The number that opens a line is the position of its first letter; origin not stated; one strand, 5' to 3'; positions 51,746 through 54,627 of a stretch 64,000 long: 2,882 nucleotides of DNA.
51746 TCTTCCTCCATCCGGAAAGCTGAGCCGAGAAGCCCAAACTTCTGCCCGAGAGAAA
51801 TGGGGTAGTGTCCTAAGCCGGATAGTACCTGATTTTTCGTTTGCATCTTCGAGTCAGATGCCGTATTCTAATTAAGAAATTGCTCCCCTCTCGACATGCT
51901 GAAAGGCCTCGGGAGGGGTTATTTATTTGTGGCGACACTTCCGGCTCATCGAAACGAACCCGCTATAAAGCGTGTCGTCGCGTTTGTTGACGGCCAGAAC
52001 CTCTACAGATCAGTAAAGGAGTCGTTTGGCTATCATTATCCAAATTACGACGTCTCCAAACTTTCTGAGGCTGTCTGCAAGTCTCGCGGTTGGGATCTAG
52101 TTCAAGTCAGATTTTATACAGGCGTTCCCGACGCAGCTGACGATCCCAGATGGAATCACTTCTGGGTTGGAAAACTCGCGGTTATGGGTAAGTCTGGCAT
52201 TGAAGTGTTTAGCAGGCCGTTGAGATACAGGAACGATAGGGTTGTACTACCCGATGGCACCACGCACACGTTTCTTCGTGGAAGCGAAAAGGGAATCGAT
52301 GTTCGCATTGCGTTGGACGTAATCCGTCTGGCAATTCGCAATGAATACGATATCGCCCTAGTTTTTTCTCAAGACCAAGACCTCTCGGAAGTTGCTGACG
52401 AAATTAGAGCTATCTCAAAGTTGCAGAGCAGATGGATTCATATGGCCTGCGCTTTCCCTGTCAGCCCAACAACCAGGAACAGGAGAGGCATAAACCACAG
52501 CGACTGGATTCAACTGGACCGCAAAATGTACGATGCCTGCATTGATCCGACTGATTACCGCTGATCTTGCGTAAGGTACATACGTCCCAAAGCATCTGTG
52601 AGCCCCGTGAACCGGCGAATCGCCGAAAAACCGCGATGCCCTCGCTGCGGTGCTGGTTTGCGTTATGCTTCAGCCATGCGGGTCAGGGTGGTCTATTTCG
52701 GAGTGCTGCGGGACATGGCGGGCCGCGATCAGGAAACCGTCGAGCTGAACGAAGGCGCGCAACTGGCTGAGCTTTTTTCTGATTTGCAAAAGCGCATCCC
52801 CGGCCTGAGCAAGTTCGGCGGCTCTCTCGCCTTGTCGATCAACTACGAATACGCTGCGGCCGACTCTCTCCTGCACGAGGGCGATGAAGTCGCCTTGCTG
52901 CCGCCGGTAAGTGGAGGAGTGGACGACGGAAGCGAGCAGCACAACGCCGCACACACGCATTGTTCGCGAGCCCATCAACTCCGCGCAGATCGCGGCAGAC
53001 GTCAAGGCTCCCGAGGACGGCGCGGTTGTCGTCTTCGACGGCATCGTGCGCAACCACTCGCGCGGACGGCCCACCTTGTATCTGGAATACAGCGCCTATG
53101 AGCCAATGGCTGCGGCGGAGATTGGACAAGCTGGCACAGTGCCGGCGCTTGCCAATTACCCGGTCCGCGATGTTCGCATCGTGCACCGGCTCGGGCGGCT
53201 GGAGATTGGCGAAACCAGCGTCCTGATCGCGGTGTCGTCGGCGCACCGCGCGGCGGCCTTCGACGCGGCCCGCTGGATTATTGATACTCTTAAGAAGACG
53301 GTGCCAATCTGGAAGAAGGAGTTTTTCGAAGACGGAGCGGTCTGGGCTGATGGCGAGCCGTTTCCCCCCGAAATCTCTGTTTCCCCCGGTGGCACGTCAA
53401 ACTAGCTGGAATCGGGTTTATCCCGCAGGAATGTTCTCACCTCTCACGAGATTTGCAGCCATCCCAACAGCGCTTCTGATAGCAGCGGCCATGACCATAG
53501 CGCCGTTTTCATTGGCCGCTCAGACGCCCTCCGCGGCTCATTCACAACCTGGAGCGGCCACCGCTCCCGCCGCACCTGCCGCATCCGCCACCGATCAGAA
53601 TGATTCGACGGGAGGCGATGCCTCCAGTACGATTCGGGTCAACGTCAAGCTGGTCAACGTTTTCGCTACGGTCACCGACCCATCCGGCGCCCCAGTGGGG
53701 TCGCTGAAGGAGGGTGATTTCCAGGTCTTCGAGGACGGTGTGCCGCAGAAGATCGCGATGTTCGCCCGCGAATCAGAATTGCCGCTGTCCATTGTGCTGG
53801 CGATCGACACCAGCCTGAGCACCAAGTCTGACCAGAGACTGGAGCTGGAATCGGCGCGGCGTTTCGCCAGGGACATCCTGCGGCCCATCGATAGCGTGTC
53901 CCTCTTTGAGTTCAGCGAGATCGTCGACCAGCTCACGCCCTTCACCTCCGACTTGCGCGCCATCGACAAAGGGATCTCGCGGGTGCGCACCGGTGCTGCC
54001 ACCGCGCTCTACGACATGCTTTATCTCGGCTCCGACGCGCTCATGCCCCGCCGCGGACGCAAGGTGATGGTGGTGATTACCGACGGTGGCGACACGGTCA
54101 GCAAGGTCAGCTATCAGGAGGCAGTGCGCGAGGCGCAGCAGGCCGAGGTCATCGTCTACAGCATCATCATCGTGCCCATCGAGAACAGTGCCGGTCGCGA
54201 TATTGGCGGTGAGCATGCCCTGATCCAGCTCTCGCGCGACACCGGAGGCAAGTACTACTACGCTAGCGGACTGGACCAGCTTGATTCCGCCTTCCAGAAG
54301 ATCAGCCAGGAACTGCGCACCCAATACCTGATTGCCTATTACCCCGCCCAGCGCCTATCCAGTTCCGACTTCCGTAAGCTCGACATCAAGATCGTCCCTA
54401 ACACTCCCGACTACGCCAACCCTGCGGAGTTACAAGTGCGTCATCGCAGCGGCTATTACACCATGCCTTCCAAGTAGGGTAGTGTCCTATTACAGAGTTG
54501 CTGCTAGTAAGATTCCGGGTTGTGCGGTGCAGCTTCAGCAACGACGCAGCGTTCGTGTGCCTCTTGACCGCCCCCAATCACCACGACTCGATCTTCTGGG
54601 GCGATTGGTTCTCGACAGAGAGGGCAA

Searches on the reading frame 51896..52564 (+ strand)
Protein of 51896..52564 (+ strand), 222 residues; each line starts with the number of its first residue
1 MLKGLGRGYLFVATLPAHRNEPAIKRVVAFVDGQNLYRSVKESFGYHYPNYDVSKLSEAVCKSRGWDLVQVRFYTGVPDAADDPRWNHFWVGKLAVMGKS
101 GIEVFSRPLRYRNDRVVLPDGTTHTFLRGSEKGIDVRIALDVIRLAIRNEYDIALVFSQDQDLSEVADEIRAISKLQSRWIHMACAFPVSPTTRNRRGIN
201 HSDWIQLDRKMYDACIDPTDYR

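Call 103: search_protein_families(library=pfam, proteins=[window:51896-52564:+], max_evalue=0.001)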
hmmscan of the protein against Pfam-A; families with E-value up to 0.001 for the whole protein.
window:51896-52564:+ (222 aa): 1 family
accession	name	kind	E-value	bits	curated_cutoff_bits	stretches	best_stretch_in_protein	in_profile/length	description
PF01936.24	NYN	-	4e-12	47.3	24.2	1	26-172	1-115/145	NYN domain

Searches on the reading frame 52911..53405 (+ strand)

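Call 103: search_protein_families(library=pfam, proteins=[window:52911-53405:+], max_evalue=0.001)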
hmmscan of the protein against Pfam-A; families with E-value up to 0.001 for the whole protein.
window:52911-53405:+ (164 aa): 1 family
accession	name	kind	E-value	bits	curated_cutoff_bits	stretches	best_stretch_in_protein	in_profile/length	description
PF02391.22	MoaE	-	9.1e-36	122.9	23.4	1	18-129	2-113/114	MoaE protein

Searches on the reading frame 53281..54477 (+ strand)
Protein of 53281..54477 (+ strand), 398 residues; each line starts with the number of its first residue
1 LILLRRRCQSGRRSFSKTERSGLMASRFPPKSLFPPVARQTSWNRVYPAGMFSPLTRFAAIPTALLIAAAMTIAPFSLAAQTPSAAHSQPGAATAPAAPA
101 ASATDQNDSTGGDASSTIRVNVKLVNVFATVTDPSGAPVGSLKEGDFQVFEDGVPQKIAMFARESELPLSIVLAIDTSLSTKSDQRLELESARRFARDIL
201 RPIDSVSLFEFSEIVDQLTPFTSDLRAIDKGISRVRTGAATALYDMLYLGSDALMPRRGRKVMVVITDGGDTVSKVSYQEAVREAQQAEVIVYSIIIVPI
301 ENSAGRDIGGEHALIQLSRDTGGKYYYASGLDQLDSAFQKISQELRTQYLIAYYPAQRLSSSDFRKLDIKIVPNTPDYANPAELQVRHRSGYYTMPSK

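Call 103: search_protein_families(library=pfam, proteins=[window:53281-54477:+], max_evalue=0.001)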
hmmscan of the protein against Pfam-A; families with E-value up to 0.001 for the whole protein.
window:53281-54477:+ (398 aa): 2 families
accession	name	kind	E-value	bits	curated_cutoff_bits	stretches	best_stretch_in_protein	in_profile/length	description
PF13519.12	VWA_2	-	4.4e-10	40.6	27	1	171-269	1-106/107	von Willebrand factor type A domain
PF00092.34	VWA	-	6.2e-09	36.8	23.8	1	171-335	2-169/174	von Willebrand factor type A domain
